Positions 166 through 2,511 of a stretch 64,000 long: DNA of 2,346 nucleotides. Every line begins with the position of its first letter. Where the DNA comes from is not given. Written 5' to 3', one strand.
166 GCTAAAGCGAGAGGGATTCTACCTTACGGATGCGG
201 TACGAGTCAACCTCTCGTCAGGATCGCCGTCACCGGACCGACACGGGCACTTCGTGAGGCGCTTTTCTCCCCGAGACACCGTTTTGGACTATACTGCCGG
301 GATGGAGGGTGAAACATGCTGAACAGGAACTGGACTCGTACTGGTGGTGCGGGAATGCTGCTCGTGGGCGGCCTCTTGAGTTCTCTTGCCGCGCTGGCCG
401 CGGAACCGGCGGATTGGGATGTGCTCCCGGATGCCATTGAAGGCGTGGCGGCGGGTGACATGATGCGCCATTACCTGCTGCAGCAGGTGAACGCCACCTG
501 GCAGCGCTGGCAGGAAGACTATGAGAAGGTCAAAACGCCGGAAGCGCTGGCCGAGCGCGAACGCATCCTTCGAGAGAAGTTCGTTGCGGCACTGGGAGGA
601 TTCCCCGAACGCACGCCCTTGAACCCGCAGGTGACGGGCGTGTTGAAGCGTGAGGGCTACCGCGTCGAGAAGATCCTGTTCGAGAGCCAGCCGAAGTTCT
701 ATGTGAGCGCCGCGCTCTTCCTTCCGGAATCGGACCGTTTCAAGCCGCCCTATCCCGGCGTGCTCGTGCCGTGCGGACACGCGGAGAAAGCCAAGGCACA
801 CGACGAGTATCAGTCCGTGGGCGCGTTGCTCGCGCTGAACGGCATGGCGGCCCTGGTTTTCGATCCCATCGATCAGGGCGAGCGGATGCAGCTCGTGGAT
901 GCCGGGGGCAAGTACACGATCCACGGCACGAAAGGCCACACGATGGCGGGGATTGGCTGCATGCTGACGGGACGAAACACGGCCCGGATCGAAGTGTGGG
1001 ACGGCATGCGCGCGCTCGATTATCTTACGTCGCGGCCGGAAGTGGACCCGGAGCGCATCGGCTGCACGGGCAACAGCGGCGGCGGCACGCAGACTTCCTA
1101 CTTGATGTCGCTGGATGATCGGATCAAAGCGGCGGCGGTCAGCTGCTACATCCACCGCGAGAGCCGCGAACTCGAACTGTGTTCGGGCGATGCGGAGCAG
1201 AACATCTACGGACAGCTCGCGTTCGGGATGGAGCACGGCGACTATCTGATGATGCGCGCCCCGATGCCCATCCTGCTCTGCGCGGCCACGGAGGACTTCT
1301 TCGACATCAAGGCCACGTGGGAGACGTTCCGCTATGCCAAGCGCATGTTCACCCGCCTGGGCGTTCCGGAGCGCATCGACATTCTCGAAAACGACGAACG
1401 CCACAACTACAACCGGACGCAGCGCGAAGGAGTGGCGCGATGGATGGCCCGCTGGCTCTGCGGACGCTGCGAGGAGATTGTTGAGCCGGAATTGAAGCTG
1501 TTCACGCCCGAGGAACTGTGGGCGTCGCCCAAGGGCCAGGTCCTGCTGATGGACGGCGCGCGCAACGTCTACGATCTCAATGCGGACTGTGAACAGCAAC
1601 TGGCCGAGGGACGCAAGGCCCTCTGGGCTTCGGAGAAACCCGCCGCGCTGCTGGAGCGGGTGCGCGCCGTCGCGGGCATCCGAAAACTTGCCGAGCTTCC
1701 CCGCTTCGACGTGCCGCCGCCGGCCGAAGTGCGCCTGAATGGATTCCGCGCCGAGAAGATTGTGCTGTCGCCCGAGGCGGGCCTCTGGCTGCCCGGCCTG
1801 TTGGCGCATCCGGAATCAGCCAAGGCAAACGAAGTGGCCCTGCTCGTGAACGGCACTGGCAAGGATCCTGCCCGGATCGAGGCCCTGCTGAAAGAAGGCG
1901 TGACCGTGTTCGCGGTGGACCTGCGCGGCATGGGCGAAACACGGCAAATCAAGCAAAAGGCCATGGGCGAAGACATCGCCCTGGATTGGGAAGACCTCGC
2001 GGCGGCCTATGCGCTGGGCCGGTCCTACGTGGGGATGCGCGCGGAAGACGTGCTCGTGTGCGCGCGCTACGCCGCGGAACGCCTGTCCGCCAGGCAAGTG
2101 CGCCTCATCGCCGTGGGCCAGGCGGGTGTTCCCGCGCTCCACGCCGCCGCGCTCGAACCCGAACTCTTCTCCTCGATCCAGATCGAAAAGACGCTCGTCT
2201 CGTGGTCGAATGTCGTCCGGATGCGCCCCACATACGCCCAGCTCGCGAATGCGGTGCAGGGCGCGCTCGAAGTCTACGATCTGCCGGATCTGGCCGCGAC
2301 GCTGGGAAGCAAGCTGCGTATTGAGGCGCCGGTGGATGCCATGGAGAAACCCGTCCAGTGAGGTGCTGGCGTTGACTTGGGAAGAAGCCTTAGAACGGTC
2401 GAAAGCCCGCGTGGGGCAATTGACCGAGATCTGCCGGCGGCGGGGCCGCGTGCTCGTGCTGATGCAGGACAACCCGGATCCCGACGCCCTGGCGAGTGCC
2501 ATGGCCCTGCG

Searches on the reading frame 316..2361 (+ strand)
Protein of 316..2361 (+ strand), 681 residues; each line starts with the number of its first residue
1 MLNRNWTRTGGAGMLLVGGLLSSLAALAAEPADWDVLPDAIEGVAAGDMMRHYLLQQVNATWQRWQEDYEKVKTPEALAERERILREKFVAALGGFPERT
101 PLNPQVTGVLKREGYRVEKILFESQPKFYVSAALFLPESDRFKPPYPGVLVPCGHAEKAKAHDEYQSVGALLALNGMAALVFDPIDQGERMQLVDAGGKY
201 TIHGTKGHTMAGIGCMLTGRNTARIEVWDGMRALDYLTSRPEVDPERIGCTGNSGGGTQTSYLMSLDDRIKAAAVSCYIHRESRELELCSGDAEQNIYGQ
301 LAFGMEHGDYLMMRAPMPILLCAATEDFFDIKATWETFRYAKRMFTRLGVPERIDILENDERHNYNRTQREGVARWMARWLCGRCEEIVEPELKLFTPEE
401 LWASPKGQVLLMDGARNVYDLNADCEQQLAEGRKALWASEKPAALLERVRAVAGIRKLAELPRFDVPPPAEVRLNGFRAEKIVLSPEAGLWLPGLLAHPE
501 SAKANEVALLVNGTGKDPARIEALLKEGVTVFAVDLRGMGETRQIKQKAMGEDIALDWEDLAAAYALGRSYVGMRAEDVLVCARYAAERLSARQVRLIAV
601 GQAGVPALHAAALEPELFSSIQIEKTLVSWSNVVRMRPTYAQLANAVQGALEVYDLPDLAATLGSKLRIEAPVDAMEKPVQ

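Call 76: search_protein_families(library=pfam, proteins=[window:316-2361:+], max_evalue=0.000001)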
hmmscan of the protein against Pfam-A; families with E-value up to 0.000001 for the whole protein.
window:316-2361:+ (681 aa): 1 family
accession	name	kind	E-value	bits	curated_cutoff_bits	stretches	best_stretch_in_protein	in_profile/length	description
PF00326.27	Peptidase_S9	-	1.1e-07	32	22.6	0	220-275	38-94/213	Prolyl oligopeptidase family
